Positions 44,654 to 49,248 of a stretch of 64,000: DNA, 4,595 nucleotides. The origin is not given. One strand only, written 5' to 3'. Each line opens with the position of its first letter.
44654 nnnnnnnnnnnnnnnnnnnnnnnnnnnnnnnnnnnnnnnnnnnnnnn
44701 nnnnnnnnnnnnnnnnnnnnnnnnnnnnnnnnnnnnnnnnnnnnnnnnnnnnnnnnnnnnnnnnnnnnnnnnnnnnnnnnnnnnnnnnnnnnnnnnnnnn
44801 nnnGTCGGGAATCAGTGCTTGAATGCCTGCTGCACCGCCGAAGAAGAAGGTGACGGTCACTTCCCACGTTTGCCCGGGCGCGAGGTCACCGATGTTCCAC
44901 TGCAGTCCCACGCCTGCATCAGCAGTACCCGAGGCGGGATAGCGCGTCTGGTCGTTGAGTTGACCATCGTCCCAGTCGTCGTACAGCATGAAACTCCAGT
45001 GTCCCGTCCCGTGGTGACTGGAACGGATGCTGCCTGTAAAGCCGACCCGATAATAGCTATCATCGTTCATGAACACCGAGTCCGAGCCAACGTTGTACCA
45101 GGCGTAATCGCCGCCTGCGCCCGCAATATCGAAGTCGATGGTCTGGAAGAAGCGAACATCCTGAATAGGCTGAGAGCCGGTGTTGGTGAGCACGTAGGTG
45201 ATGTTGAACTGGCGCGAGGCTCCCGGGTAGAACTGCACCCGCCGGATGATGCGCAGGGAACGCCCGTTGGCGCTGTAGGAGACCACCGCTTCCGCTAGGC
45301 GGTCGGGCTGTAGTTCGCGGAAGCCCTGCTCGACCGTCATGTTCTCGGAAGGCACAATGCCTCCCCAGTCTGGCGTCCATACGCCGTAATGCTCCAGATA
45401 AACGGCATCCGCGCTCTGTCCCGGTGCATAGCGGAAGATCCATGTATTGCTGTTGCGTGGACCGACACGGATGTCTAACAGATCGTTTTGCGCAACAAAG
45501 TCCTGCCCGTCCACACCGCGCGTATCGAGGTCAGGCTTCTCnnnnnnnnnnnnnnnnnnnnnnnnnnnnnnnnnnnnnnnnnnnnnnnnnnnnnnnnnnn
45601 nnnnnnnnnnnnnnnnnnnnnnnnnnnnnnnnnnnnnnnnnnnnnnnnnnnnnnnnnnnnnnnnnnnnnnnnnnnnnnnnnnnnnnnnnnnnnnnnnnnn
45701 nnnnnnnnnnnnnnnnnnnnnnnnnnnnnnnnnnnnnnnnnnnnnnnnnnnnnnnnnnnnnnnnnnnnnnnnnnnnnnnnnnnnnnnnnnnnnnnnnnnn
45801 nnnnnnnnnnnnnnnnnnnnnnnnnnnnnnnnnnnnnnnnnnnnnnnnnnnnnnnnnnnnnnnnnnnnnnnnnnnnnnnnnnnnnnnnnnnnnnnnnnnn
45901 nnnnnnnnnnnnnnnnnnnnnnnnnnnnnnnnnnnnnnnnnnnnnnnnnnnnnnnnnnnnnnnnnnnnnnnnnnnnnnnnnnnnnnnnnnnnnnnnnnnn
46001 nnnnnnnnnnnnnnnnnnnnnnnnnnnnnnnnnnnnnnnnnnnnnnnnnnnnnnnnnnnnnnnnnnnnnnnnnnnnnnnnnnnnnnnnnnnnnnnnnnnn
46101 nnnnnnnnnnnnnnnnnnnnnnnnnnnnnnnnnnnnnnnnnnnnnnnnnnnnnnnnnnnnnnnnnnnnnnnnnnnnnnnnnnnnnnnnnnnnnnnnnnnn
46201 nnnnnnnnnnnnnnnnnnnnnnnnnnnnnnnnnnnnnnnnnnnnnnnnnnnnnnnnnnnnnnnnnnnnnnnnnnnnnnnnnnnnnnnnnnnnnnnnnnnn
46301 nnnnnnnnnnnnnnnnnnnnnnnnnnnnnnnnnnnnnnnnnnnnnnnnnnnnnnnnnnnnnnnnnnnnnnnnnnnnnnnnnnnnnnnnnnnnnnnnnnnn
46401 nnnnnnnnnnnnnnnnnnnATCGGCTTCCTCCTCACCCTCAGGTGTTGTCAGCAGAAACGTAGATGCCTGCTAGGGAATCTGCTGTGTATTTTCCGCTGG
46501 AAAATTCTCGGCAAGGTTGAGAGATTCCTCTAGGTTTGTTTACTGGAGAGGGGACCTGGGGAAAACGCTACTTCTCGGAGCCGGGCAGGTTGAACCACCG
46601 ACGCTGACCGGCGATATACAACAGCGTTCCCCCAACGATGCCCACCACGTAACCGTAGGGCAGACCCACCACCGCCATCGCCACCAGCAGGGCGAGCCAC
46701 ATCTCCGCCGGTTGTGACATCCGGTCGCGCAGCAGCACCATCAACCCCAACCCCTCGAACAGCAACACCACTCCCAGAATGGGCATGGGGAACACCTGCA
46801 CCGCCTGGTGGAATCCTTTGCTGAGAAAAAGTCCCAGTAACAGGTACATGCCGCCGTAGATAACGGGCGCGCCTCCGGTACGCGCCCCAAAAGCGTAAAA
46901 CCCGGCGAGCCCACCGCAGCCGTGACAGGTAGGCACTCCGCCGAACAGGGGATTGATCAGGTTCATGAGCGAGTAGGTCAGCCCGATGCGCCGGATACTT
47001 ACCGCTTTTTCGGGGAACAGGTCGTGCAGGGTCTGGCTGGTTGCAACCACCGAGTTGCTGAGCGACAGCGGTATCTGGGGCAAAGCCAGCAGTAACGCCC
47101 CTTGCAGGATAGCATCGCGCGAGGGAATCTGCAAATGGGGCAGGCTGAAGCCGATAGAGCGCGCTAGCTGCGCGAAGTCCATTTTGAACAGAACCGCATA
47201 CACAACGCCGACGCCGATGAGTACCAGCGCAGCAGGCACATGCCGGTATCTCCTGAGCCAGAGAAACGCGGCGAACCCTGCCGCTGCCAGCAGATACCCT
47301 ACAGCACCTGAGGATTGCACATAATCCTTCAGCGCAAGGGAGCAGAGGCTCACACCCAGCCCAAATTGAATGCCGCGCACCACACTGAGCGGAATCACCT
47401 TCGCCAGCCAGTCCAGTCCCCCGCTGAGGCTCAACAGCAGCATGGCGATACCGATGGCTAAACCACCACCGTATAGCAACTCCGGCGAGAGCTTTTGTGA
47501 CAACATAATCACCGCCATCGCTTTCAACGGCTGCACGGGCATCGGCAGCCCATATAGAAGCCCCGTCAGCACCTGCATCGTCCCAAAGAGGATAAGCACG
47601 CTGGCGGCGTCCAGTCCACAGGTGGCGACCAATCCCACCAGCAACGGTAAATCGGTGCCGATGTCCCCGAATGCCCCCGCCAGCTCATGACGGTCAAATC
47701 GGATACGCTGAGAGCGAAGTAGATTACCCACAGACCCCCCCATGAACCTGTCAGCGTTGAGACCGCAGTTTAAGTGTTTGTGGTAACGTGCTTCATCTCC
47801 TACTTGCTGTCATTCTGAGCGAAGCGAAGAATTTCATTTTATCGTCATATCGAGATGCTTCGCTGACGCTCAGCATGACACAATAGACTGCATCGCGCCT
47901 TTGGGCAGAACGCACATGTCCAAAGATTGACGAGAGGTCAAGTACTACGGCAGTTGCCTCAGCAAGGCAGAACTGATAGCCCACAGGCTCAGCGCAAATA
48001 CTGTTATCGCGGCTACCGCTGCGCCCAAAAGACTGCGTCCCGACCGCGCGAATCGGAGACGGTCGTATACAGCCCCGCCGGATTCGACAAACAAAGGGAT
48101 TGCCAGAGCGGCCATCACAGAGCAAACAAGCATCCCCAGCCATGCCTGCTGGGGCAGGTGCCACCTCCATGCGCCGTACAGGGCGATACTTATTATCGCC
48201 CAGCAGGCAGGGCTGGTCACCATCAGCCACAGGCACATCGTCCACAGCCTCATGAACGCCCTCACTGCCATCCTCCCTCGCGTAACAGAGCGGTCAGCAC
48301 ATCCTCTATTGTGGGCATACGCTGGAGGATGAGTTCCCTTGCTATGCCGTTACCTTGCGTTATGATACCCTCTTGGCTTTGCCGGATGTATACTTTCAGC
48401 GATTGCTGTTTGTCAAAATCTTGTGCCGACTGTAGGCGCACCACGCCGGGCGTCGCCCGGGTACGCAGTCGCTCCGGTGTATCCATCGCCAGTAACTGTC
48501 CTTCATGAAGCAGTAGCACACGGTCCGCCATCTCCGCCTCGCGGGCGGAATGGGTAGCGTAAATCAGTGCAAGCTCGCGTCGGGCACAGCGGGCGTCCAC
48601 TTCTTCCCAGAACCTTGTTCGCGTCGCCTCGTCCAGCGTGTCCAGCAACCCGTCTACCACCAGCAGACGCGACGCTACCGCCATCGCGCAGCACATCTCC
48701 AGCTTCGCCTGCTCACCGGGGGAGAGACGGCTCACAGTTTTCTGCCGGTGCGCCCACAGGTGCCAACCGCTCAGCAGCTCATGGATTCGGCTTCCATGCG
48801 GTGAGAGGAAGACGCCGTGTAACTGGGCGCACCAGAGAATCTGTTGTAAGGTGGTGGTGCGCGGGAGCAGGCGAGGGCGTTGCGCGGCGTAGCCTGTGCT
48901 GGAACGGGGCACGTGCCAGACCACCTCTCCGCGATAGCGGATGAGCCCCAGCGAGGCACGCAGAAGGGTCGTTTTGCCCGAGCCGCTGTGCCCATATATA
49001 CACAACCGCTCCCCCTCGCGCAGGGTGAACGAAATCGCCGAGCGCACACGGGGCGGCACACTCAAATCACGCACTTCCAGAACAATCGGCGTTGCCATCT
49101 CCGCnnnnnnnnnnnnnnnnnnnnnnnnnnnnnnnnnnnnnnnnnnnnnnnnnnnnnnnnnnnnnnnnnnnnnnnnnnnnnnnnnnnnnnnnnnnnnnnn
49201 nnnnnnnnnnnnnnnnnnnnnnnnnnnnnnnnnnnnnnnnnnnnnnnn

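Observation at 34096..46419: Three-gene surface system: FlgD-module partner, 3690-aa giant and lipoprotein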

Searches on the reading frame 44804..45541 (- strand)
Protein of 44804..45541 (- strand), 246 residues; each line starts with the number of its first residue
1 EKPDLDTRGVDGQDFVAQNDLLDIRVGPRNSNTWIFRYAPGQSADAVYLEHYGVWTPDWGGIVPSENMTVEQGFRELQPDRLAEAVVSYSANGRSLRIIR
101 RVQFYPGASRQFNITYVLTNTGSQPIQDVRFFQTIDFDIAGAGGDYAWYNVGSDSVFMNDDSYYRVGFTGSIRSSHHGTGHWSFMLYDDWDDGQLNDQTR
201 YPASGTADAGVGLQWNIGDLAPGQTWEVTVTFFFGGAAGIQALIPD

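Call 84: search_solved_structures(query=window:44804-45541:-, max_evalue=1)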
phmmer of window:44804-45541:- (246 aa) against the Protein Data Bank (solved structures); distinct sequences matched with E-value up to 1: 1.
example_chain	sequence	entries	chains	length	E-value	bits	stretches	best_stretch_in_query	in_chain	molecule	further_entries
3ty1_A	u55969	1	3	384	0.48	13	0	100-124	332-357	Hypothetical aldose 1-epimerase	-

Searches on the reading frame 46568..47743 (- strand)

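Call 9: search_protein_families(library=pfam, proteins=[window:46568-47743:-], max_evalue=0.001)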
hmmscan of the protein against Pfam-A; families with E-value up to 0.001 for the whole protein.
window:46568-47743:- (391 aa): 1 family
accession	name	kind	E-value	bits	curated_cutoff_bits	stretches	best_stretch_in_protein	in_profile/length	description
PF16983.11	MFS_MOT1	-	1e-50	171.2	30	2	216-334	2-111/111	Molybdate transporter of MFS superfamily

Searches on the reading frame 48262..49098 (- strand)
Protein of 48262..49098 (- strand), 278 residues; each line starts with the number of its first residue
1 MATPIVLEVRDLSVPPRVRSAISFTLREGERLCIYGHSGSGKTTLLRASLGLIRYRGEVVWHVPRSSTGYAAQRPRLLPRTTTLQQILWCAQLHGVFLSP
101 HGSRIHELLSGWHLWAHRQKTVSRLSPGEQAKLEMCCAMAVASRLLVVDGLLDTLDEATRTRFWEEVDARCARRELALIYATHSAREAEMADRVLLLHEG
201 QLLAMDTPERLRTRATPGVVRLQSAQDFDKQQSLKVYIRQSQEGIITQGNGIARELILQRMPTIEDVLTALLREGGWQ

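Call 9: search_protein_families(library=pfam, proteins=[window:48262-49098:-], max_evalue=0.001)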
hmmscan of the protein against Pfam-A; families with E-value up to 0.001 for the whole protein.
window:48262-49098:- (278 aa): 3 families
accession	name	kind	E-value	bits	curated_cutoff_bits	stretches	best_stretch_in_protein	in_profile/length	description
PF00005.33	ABC_tran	-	8.3e-18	65.7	25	1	21-149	3-133/137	ABC transporter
PF13191.12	AAA_16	-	0.00019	22.4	32.6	1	28-110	21-103/167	AAA ATPase domain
PF13481.12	AAA_25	-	0.00083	19.5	27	0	9-46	13-50/195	AAA domain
